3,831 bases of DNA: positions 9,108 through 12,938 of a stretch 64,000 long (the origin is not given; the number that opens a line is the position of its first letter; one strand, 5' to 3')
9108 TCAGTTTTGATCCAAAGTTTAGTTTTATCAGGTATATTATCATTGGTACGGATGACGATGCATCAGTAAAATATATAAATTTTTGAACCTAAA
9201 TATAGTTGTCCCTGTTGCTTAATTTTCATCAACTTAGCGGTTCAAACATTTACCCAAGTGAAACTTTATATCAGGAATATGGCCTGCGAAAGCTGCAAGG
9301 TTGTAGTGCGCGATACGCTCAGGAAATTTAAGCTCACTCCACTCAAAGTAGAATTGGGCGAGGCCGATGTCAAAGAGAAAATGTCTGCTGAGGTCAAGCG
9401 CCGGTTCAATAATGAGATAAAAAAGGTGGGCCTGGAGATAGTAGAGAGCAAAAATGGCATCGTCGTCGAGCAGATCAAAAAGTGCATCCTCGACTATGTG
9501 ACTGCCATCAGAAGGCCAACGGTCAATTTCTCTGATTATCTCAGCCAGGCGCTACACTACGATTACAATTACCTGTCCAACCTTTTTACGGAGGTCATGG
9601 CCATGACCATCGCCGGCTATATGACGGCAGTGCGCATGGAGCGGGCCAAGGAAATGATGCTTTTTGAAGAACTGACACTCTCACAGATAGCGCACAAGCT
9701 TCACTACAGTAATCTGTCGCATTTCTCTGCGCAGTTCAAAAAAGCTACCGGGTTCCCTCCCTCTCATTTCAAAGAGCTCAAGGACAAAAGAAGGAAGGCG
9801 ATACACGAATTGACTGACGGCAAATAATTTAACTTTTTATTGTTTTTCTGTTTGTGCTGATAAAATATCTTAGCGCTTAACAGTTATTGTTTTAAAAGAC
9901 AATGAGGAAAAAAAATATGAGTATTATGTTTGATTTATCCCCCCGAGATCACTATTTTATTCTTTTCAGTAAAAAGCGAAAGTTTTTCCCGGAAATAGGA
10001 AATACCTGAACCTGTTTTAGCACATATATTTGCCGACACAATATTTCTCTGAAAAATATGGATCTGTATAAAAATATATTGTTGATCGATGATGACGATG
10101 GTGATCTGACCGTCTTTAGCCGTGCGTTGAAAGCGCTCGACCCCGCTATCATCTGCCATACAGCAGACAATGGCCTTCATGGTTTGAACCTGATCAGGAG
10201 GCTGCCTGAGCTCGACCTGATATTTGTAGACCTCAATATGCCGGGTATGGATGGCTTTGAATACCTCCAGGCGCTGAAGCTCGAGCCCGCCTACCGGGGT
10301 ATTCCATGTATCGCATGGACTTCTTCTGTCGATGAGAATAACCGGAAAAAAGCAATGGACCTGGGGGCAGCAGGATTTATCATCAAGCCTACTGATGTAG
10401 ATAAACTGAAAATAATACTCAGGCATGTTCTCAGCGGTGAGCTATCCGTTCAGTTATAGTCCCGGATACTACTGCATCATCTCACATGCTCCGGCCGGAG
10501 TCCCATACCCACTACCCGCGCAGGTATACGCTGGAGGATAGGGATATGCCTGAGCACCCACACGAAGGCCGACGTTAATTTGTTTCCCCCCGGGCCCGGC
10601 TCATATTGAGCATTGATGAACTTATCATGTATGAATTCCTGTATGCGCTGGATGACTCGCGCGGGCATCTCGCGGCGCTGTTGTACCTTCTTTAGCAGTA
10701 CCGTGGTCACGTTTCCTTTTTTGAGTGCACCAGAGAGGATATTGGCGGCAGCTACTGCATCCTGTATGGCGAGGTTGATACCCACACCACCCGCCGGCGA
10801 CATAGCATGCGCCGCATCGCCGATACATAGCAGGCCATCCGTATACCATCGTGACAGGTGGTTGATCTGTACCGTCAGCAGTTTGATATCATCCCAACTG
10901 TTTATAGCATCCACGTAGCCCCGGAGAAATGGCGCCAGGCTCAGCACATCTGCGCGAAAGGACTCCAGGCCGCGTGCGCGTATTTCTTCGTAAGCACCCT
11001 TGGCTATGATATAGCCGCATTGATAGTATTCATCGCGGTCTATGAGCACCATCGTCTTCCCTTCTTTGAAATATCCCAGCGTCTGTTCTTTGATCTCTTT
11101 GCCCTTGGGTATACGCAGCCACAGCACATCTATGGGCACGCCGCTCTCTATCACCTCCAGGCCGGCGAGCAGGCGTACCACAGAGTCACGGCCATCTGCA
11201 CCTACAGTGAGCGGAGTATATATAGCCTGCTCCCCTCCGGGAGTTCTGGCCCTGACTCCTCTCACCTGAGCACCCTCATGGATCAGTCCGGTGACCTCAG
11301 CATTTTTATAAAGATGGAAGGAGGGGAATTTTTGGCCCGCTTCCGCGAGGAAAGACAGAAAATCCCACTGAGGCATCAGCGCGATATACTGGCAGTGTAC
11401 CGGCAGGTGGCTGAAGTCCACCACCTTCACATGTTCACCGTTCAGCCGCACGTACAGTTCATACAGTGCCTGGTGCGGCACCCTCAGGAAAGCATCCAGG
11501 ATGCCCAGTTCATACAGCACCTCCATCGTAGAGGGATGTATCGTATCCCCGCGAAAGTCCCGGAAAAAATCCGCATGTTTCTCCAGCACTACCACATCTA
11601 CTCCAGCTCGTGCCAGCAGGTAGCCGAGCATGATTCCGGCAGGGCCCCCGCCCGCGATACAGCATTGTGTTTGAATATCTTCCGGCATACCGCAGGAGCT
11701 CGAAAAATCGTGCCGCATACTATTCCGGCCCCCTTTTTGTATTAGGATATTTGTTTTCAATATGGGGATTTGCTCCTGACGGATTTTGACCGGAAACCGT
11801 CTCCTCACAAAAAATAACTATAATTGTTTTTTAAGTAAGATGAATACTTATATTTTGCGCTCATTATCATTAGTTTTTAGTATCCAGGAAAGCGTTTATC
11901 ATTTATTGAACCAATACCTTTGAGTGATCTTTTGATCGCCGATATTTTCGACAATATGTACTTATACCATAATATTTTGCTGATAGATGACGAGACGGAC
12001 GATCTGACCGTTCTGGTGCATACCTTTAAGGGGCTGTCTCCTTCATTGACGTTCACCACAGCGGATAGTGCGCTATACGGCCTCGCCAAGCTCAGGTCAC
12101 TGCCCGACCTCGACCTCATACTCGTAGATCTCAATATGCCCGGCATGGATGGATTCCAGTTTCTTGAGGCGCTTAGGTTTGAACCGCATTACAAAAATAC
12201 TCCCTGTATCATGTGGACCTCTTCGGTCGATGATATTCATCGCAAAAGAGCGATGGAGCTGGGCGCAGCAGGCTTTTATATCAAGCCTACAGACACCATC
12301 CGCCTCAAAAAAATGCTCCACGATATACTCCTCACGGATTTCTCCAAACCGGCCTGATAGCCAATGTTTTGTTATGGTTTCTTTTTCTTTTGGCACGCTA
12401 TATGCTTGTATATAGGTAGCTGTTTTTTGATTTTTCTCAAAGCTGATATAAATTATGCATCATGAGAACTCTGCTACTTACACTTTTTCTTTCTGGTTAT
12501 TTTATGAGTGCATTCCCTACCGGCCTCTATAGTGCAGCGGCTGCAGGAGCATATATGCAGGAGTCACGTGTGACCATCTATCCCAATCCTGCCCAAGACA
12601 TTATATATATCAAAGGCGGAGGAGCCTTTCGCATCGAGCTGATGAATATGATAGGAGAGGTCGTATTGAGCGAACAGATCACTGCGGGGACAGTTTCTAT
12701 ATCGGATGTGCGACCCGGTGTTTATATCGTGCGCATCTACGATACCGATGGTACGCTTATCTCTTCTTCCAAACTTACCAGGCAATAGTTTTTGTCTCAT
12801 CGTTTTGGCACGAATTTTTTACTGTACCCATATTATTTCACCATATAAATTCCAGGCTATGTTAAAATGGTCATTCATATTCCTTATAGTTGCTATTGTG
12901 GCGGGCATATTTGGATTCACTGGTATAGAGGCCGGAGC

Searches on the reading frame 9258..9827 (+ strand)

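Call 36: search_protein_families(library=pfam, proteins=[window:9258-9827:+], max_evalue=0.001)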
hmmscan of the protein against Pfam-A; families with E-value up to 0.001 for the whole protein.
window:9258-9827:+ (189 aa): 2 families
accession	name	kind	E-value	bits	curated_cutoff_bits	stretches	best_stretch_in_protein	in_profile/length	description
PF12833.13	HTH_18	-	7.8e-19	68.2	33.6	1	95-172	1-78/80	Helix-turn-helix domain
PF00165.29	HTH_AraC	-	2e-09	37.8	26.6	1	138-166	8-35/42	Bacterial regulatory helix-turn-helix proteins, AraC family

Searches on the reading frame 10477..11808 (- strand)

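Call 36: search_protein_families(library=pfam, proteins=[window:10477-11808:-], max_evalue=0.001)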
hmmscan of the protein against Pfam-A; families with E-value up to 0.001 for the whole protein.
window:10477-11808:- (443 aa): 5 families
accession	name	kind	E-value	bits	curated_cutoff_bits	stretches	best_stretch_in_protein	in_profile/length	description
PF01494.25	FAD_binding_3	-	9.9e-58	196.5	22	1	47-388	2-348/349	FAD binding domain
PF13450.12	NAD_binding_8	-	8e-06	26.5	21.9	1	51-82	1-32/68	NAD(P)-binding Rossmann-like domain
PF01266.30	DAO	-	2e-05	24.7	27.9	0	50-80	3-33/353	FAD dependent oxidoreductase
PF00890.30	FAD_binding_2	-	0.00028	20.6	20.4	0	51-79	4-32/414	FAD binding domain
PF13738.12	Pyr_redox_3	-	0.0008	19.2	30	0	51-79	2-31/305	Pyridine nucleotide-disulphide oxidoreductase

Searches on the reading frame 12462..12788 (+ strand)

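Call 36: search_protein_families(library=pfam, proteins=[window:12462-12788:+], max_evalue=0.001)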
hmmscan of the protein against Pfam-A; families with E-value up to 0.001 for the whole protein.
window:12462-12788:+ (108 aa): 1 family
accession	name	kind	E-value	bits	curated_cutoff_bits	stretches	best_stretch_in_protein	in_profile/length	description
PF18962.6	Por_Secre_tail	-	8.1e-11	42.5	27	1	39-100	1-70/75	Secretion system C-terminal sorting domain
